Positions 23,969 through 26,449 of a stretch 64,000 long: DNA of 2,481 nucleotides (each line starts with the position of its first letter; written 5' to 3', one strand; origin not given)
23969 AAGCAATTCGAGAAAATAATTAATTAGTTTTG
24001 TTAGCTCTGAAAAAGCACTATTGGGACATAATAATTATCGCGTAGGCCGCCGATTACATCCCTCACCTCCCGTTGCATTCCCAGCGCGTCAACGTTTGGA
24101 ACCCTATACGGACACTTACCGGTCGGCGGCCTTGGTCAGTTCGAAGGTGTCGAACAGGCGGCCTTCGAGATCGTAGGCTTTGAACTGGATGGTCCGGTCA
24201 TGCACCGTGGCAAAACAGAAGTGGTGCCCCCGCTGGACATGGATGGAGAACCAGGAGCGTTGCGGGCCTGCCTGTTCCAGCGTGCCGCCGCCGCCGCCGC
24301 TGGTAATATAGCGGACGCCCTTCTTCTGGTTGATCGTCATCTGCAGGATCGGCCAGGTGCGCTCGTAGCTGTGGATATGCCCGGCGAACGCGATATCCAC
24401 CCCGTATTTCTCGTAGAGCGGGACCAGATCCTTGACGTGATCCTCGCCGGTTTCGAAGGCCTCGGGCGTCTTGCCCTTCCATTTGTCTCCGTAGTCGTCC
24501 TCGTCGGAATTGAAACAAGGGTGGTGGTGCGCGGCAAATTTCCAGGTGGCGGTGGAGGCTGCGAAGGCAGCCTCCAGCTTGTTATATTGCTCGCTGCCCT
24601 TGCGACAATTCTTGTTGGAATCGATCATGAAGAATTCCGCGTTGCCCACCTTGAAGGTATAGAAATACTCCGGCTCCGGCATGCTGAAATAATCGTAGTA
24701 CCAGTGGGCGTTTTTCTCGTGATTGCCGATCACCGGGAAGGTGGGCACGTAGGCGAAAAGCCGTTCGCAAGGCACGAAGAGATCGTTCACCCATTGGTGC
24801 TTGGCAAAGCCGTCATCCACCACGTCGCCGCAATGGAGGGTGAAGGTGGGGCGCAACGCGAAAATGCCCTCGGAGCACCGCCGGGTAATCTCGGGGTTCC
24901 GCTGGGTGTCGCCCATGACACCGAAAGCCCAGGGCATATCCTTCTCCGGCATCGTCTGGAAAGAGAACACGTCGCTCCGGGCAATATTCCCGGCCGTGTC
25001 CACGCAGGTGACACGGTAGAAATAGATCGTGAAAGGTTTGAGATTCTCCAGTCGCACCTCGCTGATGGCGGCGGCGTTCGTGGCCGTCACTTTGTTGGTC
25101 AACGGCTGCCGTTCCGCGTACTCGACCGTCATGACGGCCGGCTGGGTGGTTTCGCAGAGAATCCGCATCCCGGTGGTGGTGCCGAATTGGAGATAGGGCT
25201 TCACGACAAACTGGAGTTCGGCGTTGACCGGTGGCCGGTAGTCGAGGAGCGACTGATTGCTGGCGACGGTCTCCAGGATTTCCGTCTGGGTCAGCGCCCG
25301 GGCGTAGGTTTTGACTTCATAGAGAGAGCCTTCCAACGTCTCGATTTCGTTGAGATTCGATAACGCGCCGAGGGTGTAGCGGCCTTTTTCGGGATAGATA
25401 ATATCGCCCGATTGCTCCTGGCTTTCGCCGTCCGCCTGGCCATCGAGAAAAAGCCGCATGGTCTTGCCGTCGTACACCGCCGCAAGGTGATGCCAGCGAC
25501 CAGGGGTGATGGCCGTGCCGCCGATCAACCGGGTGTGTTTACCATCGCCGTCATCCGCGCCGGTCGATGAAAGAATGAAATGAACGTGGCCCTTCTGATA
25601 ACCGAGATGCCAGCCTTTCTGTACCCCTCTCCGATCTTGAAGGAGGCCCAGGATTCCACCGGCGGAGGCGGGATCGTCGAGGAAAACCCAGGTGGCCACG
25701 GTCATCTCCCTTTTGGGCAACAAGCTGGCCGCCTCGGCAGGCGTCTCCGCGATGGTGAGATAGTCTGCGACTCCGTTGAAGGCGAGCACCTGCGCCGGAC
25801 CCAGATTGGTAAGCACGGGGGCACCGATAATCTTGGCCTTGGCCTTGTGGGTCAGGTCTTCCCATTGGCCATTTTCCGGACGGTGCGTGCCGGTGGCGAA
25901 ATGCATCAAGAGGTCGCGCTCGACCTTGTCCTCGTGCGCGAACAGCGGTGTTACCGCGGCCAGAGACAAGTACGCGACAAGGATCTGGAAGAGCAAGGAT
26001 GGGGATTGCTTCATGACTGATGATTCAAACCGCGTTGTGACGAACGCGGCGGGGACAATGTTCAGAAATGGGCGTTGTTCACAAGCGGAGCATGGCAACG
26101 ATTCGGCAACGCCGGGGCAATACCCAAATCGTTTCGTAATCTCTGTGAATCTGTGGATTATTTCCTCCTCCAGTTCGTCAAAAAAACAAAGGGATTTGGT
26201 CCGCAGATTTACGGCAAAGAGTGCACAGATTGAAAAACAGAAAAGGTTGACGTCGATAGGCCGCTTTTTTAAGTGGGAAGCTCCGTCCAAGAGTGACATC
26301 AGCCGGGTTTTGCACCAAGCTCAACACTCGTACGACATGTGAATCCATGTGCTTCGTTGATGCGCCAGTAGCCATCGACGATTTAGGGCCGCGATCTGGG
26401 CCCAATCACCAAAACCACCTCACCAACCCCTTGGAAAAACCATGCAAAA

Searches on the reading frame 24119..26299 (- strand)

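Call 87: search_protein_families(library=pfam, proteins=[window:24119-26299:-], max_evalue=0.00001)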
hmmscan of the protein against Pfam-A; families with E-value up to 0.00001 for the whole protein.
window:24119-26299:- (727 aa): 3 families
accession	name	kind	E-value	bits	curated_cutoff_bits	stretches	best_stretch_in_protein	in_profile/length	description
PF13385.13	Laminin_G_3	-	3.4e-20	73.2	27.6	1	179-341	5-150/151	Concanavalin A-like lectin/glucanases superfamily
PF00149.33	Metallophos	-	8.4e-14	52.9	21.5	1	459-645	3-191/191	Calcineurin-like phosphoesterase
PF16656.11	Pur_ac_phosph_N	-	5.2e-07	30.6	30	1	368-449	28-93/93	Purple acid Phosphatase, N-terminal domain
